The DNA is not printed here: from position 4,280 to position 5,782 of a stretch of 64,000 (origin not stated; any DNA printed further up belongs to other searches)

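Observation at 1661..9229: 2522-aa secreted mosaic with three putative catalytic domains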

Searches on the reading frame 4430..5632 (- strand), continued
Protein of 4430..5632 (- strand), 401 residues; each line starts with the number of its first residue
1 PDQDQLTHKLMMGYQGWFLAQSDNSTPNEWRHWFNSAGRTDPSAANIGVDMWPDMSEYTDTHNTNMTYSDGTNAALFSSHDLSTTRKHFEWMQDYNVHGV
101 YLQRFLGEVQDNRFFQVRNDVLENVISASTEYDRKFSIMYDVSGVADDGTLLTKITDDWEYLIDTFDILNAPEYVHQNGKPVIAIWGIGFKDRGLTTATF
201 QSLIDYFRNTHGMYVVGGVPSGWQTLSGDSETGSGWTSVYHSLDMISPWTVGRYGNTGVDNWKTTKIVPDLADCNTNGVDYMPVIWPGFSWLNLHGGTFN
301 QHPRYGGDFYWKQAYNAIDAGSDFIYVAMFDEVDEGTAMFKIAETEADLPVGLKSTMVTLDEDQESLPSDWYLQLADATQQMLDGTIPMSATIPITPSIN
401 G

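Call 91: search_protein_families(library=pfam, proteins=[L013:4919-11932:+, L012:6874-10674:+, L012:15680-18022:+, L066:1214-2152:+, L066:1728-5012:+, L032:3085-4269:+], max_evalue=0.001)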
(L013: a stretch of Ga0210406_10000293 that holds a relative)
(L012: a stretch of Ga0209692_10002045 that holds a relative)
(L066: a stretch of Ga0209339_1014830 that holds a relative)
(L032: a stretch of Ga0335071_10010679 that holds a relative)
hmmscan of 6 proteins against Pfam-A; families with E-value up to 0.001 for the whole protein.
L013:4919-11932:+ (2338 aa): 11 families
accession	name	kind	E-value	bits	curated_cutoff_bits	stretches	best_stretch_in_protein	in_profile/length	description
PF06452.16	CBM9_1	-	6.6e-26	91.8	23.4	1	2222-2333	1-114/185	Carbohydrate family 9 binding domain-like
PF02368.24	Big_2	-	1e-23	83.5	22.8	1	1023-1099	2-78/79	Bacterial Ig-like domain (group 2)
PF00722.28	Glyco_hydro_16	-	1.2e-21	77.5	22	1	1401-1577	8-161/175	Glycosyl hydrolases family 16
PF12708.12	Pect-lyase_RHGA_epim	-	9.6e-21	75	27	2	485-668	7-185/213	Rhamnogalacturonase A/epimerase, pectate lyase-like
PF03422.21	CBM_6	-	3.2e-19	69.9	28.9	1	1146-1258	5-124/125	Carbohydrate binding module (family 6)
PF00754.31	F5_F8_type_C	-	1.3e-18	67.8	28.2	1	901-1013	9-127/127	F5/8 type C domain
PF18099.7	CBM_35_2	-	1.9e-14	54.1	23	1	1152-1255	5-110/112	Carbohydrate binding module (family 35)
PF17957.7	Big_7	-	1e-13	52.2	24.1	1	1267-1333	3-70/70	Bacterial Ig domain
PF22633.2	F5_F8_type_C_2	-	1e-11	45.7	27.8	1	908-997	1-91/91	NedA-like, galactose-binding domain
PF05345.18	He_PIG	-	1.6e-07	32.1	24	1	1610-1690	2-96/96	Putative Ig domain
PF03160.20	Calx-beta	-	0.00092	19.7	27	0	2115-2201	27-117/119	Calx-beta domain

L012:6874-10674:+ (1267 aa): 8 families
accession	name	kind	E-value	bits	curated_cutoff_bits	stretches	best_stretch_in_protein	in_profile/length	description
PF22352.2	K319L-like_PKD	-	1.4e-29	102.3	27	3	625-689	12-83/84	K319L-like, PKD domain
PF18911.6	PKD_4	-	4.6e-22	78.3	27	3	1079-1163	1-82/85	PKD domain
PF00801.26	PKD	-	3.9e-13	49.6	23.5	0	1102-1159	16-74/80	PKD domain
PF19077.6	Big_13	-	6.1e-09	36.7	27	0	1131-1164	64-98/102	Bacterial Ig-like domain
PF18962.6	Por_Secre_tail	-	1.2e-08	35.6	27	1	1188-1264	2-74/75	Secretion system C-terminal sorting domain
PF21027.3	Sde0182_C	-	7.6e-06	26.9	27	0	864-914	2-52/83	Cellulose-binding protein Sde0182, C-terminal domain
PF13860.13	FlgD_ig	-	2.2e-05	24.8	27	1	1197-1250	13-72/79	FlgD Ig-like domain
PF12733.13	Cadherin-like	-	0.0001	23.1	24.2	0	1117-1157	37-78/89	Cadherin-like beta sandwich domain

L012:15680-18022:+ (781 aa): 2 families
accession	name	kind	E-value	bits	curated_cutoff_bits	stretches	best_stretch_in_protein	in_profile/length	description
PF00149.33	Metallophos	-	8.8e-14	52.8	21.5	1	151-307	26-191/191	Calcineurin-like phosphoesterase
PF22184.2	CBM_56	-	9.7e-05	23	27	0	428-464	37-72/75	Carbohydrate binding module family 56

L066:1214-2152:+ (313 aa): 1 family
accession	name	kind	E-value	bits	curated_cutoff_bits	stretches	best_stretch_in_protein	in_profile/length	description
PF00149.33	Metallophos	-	1.8e-14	55.1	21.5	1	53-241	2-191/191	Calcineurin-like phosphoesterase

L066:1728-5012:+ (1095 aa): 6 families
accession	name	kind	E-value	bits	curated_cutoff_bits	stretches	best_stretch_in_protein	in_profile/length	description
PF22352.2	K319L-like_PKD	-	6.7e-18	64.9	27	1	967-1052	1-84/84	K319L-like, PKD domain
PF18911.6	PKD_4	-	5e-08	33.3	27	1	960-1050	1-83/85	PKD domain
PF02412.23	TSP_3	-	3e-07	30.4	25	1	516-538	14-36/36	Thrombospondin type 3 repeat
PF17963.7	Big_9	-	3.9e-06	28.1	23.6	1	960-1050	1-88/89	Bacterial Ig domain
PF01453.30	B_lectin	-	6.3e-06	27.1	32.4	1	198-253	17-75/105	D-mannose binding lectin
PF16317.11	Glyco_hydro_99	-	2e-05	24.4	33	0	835-934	242-335/341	Glycosyl hydrolase family 99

L032:3085-4269:+ (395 aa): 1 family
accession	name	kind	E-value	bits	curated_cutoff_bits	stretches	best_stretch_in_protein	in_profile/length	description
PF00149.33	Metallophos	-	7.6e-07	30.2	21.5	1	47-281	2-191/191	Calcineurin-like phosphoesterase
